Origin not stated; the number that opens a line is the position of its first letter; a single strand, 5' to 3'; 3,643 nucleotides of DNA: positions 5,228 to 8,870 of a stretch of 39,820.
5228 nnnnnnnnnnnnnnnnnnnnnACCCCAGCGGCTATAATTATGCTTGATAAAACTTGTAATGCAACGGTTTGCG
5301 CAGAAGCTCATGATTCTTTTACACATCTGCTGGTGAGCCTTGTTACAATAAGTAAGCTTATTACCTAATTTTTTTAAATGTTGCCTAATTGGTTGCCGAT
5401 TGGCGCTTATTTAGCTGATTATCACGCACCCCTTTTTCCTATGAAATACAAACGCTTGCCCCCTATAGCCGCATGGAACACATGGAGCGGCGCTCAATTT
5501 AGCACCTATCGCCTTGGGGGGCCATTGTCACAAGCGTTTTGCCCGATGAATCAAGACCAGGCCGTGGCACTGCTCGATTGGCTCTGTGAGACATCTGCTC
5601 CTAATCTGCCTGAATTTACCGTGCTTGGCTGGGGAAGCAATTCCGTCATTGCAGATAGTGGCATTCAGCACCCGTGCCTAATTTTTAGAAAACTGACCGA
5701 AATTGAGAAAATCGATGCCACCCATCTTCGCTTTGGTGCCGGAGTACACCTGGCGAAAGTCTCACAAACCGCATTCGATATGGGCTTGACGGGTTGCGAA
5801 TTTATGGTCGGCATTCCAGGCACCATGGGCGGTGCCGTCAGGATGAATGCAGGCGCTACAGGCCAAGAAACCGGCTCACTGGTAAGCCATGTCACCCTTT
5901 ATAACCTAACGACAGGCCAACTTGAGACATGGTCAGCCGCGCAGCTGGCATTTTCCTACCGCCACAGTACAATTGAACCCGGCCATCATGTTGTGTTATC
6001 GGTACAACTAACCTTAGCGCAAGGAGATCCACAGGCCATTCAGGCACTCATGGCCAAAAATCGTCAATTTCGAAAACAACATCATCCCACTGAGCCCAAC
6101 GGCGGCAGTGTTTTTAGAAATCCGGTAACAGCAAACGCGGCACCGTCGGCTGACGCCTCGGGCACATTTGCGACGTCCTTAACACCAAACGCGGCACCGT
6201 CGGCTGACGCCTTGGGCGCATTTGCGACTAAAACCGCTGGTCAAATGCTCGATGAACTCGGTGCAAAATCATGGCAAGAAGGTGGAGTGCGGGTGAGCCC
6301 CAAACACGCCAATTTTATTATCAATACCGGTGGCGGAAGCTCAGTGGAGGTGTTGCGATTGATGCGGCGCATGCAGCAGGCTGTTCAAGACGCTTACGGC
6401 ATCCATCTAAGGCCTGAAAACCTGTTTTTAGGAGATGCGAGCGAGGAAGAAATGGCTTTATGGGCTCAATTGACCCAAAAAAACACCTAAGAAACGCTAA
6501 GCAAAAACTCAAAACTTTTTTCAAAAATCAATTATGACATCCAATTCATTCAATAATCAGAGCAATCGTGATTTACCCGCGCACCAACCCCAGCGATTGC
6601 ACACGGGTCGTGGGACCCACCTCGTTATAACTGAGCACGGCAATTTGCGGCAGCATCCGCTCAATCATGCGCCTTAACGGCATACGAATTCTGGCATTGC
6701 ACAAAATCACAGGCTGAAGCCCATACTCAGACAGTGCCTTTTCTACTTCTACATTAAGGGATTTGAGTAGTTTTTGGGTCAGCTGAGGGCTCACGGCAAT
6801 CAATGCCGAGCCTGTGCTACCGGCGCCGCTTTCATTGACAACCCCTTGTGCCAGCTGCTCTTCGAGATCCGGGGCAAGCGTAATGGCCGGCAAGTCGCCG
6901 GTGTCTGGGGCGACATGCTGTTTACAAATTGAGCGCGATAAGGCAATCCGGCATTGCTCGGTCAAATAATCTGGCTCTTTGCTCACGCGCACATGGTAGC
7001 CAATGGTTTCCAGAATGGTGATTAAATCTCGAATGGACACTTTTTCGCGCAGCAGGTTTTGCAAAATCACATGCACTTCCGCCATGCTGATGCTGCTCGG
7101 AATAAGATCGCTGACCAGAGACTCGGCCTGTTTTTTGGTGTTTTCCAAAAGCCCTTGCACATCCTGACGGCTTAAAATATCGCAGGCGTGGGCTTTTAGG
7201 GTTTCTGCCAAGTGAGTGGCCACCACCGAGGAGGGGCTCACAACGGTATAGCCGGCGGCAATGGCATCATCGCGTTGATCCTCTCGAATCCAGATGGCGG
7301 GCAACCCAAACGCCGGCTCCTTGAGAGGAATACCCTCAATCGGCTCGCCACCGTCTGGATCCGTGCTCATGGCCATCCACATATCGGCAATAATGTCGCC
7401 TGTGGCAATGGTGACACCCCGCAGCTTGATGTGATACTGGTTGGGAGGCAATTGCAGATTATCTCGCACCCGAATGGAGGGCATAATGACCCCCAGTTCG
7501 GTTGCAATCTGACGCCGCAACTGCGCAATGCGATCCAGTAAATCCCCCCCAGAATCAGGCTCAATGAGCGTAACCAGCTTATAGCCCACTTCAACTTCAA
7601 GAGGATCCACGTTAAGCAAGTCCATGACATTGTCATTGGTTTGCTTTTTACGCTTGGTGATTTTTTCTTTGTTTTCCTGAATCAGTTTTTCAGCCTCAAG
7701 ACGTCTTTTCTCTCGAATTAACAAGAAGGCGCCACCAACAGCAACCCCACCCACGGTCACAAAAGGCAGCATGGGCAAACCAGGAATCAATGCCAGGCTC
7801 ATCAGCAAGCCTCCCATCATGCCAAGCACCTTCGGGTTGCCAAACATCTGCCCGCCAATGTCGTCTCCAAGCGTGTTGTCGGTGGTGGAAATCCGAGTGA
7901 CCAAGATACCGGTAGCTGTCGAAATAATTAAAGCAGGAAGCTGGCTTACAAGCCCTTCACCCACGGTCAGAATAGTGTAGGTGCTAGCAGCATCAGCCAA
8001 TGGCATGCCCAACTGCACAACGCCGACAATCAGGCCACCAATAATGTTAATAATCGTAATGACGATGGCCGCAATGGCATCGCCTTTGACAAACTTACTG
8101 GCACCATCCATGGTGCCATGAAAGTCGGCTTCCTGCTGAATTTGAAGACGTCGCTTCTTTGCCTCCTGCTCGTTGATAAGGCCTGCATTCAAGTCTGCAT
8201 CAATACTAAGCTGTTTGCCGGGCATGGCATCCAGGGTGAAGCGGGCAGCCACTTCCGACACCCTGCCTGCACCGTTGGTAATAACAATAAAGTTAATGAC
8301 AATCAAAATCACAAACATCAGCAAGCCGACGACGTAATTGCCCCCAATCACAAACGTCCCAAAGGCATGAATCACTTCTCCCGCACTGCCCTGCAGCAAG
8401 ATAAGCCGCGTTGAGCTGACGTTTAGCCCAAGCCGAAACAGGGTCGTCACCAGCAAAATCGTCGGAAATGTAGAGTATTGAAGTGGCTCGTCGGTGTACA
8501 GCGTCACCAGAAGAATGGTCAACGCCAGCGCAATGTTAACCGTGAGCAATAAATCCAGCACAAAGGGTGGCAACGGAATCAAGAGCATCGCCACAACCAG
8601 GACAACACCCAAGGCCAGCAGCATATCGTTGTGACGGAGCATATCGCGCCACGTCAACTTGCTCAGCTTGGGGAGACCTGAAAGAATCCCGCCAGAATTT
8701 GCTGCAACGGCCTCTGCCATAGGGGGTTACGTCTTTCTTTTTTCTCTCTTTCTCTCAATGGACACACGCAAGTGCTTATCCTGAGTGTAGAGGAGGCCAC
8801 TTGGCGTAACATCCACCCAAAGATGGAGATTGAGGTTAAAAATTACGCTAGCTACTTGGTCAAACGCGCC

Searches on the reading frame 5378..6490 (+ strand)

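Call 20: search_protein_families(library=pfam, proteins=[window:5378-6490:+], max_evalue=0.001)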
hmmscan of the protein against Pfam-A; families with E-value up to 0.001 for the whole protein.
window:5378-6490:+ (370 aa): 2 families
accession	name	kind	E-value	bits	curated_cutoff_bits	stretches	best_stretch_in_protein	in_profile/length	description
PF02873.21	MurB_C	-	3.7e-24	85.2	27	1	221-348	2-96/99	UDP-N-acetylenolpyruvoylglucosamine reductase, C-terminal domain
PF01565.28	FAD_binding_4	-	1.9e-11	44.2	26.4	1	54-176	5-127/139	FAD binding domain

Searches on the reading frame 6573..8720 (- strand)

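Call 20: search_protein_families(library=pfam, proteins=[window:6573-8720:-], max_evalue=0.001)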
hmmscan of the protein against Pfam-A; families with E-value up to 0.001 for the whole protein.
window:6573-8720:- (715 aa): 1 family
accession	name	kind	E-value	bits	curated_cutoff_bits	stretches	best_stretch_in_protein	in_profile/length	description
PF00771.25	FHIPEP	-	1.7e-262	873.1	29.1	1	42-704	1-655/657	FHIPEP family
